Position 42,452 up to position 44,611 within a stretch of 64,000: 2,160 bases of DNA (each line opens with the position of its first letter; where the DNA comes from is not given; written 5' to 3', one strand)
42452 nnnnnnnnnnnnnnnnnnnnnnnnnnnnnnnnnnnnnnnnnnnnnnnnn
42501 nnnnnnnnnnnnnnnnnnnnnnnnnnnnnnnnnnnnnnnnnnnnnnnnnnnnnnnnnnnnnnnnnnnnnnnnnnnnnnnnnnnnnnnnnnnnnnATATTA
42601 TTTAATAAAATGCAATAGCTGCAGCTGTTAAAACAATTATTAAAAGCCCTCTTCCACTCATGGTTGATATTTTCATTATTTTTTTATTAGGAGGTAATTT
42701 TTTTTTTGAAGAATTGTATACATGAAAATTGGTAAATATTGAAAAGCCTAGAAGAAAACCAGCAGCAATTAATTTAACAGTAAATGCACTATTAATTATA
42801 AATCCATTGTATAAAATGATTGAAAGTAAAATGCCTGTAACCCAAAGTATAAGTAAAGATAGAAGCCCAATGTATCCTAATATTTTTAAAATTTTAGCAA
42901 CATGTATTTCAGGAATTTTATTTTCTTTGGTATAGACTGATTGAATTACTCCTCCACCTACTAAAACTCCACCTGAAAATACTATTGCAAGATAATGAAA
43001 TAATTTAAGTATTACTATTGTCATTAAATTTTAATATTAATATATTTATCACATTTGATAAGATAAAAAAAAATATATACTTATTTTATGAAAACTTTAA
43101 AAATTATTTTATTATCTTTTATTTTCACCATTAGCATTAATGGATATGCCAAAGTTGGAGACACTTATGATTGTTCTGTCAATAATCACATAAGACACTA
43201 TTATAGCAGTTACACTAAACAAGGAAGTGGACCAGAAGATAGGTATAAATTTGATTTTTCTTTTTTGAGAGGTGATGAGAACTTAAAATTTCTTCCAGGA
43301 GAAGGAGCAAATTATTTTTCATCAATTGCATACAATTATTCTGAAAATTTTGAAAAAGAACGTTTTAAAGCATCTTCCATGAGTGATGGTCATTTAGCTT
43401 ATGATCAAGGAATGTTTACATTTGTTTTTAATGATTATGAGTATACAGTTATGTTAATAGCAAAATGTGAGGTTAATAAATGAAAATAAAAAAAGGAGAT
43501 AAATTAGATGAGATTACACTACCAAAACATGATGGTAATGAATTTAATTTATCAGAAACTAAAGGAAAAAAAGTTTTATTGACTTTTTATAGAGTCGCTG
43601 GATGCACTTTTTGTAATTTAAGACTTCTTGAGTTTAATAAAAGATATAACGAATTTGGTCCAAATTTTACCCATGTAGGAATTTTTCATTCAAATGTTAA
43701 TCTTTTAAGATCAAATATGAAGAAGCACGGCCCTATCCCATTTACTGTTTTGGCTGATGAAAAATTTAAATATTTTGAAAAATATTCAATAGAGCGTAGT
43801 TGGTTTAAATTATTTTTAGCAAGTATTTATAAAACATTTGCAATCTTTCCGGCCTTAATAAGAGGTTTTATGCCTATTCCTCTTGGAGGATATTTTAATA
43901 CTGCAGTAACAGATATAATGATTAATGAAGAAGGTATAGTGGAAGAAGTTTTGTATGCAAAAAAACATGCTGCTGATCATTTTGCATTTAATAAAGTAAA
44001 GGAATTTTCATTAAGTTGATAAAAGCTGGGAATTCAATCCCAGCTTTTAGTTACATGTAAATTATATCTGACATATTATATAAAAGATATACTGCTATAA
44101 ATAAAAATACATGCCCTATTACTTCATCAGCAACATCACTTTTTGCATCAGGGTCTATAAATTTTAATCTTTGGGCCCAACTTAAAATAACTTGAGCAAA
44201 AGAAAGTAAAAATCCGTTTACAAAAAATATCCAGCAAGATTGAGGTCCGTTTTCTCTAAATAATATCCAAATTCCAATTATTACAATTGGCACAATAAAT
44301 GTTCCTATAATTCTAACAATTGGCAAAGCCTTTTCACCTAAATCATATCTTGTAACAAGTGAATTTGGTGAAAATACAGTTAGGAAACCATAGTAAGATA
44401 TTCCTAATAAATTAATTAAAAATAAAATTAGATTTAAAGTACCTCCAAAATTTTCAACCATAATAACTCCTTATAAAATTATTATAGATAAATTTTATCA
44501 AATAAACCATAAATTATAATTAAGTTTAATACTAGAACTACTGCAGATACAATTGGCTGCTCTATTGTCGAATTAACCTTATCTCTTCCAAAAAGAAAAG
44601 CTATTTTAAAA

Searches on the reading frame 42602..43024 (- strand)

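Call 49: search_protein_families(library=pfam, proteins=[window:42602-43024:-], max_evalue=0.01)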
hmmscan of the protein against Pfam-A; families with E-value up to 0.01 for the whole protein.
window:42602-43024:- (140 aa): 1 family
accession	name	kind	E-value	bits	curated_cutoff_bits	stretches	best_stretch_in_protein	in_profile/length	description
PF04689.18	S1FA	-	0.0049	17.4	21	1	78-115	8-44/66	DNA binding protein S1FA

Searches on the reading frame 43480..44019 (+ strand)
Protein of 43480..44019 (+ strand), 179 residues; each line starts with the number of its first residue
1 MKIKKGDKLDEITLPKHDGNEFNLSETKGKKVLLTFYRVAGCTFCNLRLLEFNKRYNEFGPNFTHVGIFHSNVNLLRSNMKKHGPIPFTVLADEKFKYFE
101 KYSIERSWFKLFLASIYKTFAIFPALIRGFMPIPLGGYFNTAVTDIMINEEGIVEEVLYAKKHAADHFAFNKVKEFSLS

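Call 49: search_protein_families(library=pfam, proteins=[window:43480-44019:+], max_evalue=0.01)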
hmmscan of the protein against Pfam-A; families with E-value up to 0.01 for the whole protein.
window:43480-44019:+ (179 aa): 2 families
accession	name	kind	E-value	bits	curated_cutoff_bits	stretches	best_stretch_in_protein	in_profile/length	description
PF00578.27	AhpC-TSA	-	2.9e-16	60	26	1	6-107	2-103/124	AhpC/TSA family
PF08534.16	Redoxin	-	2e-12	47.6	26.6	1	4-105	1-105/148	Redoxin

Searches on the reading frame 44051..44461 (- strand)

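Call 49: search_protein_families(library=pfam, proteins=[window:44051-44461:-], max_evalue=0.01)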
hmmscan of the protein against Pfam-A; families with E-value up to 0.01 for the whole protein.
window:44051-44461:- (136 aa): 1 family
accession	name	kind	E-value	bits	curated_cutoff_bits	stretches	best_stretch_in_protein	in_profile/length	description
PF04608.18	PgpA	-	0.0035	17.7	28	1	58-129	20-100/141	Phosphatidylglycerophosphatase A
